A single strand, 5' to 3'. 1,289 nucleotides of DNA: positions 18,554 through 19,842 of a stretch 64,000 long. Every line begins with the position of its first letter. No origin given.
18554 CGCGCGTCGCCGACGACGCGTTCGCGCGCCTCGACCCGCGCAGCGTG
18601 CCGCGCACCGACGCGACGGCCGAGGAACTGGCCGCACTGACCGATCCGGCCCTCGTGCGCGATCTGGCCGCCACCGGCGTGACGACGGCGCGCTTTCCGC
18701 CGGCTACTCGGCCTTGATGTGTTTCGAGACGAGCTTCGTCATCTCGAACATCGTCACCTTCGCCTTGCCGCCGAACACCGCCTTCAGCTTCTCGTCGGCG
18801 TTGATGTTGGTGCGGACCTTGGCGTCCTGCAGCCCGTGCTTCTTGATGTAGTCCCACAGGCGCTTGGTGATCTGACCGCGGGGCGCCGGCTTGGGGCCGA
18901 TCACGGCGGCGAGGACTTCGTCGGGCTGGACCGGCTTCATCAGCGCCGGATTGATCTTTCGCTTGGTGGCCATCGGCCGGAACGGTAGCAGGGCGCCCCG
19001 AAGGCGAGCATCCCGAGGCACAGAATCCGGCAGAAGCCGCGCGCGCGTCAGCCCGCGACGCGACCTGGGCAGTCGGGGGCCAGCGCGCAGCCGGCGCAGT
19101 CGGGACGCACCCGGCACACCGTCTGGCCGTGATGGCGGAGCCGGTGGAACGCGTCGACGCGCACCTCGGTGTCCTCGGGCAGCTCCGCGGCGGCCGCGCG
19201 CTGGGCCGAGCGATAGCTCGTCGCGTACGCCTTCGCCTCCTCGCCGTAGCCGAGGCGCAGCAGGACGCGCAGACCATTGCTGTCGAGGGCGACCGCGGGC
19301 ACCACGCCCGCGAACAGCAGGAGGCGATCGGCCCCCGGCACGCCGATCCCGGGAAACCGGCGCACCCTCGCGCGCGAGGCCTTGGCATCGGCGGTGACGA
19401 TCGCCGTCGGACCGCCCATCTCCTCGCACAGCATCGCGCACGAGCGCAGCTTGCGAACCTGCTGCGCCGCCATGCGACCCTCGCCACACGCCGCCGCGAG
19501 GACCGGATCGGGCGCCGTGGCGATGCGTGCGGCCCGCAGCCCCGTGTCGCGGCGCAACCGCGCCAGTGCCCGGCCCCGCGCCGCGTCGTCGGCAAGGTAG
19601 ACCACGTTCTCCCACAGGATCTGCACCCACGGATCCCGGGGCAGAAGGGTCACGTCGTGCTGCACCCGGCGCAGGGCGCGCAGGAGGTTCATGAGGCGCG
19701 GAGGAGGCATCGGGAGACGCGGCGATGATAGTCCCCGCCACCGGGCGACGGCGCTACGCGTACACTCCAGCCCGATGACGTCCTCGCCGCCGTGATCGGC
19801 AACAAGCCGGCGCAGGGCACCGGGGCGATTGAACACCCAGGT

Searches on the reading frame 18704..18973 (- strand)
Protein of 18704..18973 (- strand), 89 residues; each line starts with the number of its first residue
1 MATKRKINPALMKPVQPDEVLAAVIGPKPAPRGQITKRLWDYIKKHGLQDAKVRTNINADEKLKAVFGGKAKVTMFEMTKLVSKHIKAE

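Call 8: search_protein_families(library=pfam, proteins=[window:18707-18973:-], max_evalue=0.01)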
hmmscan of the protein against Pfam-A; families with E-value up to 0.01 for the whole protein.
window:18707-18973:- (89 aa): 1 family
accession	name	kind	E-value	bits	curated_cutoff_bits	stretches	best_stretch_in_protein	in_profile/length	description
PF02201.23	SWIB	-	5.4e-27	93.8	25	1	13-86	1-74/74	SWIB/MDM2 domain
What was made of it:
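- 18704..18973 (-): Resident SWIB/MDM2-domain gene. It is the source-like copy of the 48-nt fragment (18883-18930) and overlaps the YdjC 3' end by 14 nt. PF02201 at 5.4e-27 (call 8).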

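Call 11: find_encoding_contigs(protein=window:18704-18973:-, flank=10000, max_places=10)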
Protein window:18704-18973:- (89 aa): no gene with exactly this product is on record in the collection.

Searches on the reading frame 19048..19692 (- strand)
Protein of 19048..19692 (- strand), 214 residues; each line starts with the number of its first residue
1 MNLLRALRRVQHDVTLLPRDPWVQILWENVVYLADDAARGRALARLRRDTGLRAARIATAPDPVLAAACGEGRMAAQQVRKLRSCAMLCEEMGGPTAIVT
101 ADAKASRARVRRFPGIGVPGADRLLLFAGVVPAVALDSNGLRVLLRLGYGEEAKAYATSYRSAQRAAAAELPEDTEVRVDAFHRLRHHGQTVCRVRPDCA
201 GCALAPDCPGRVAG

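Call 8: search_protein_families(library=pfam, proteins=[window:19048-19692:-], max_evalue=0.01)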
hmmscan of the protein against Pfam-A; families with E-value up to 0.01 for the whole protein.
window:19048-19692:- (214 aa): 0 families

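Call 10: find_related_loci(query=window:19048-19692:-, collection=genome_contigs, flank=10000)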
Query window:19048-19692:- (214 aa) in genome_contigs; peptide patterns used: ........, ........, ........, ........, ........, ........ (x = any residue, [..] = any of these).
491 stretches matched a pattern; 1 encode a relative of the query (tblastn E <= 1e-3); 1 distinct loci.
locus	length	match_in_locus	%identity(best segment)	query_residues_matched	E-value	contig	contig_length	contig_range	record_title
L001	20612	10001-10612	40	9-208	2e-29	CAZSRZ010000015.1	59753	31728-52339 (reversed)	MAG TPA_asm: uncultured bacterium isolate SRP287453_co1_319 genome assembly, contig: NODE_749_length_59753_cov_7.883011,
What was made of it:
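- Tried and rejected: The nth-like protein against GTDB species genomes gave one hit at 40% identity (call 10).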

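Call 20: find_related_loci(query=window:19048-19692:-, collection=metagenome_contigs, flank=10000)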
Query window:19048-19692:- (214 aa) in metagenome_contigs; peptide patterns used: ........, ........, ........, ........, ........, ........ (x = any residue, [..] = any of these).
600 stretches matched a pattern (row limit reached: there are more); 9 encode a relative of the query (tblastn E <= 1e-3); 9 distinct loci.
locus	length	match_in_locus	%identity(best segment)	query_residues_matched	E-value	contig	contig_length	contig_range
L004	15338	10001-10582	46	18-208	4e-46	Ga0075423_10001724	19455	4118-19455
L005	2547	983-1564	46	19-208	1e-44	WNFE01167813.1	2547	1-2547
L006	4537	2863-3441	40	20-208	5e-38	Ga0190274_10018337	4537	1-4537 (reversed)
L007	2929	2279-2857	38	20-208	2e-36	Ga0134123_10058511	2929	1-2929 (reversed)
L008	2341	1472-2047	41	21-208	2e-36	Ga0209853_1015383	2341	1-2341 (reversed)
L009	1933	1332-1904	43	20-208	2e-34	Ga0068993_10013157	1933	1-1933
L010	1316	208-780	41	20-208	5e-33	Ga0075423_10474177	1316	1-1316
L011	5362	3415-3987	41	20-208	4e-31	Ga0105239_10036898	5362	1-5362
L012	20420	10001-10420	43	72-208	1e-30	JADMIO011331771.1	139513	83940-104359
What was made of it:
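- Tried and rejected: Against JGI metagenomes it gave nine hits at 38-46% identity (call 20).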

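Call 25: search_protein_families(library=padloc, proteins=[window:19048-19692:-], max_evalue=0.01)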
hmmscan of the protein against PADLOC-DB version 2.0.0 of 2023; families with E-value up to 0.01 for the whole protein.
window:19048-19692:- (214 aa): 0 families

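Call 26: search_protein_families(library=ncbifam, proteins=[window:19048-19692:-], max_evalue=0.01)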
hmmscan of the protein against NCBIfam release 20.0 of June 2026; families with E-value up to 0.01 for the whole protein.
window:19048-19692:- (214 aa): 4 families
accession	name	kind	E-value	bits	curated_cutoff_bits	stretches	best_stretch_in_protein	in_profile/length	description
NF053634.1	MonDNAglycDR2438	equivalog_domain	4.3e-07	29.7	400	1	109-208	109-204/219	monofunctional DNA glycosylase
NF010488.0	PRK13910.1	equivalog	0.00015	21.3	471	1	111-211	76-170/290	adenine-specific DNA glycosylase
TIGR01084.1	mutY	equivalog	0.0003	20.4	286.5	1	62-210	69-208/277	A/G-specific adenine glycosylase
NF007978.0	PRK10702.1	equivalog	0.002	17.8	405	1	102-205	103-200/211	endonuclease III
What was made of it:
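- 19048..19692 (-): Left flanking gene: an endonuclease III/MutY-like (HhH-GPD, Fe-S) glycosylase homologue, called 'nth-like'. It is native, but positioned differently in the relative. Weak NCBIfam hits to DNA glycosylases (call 26).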
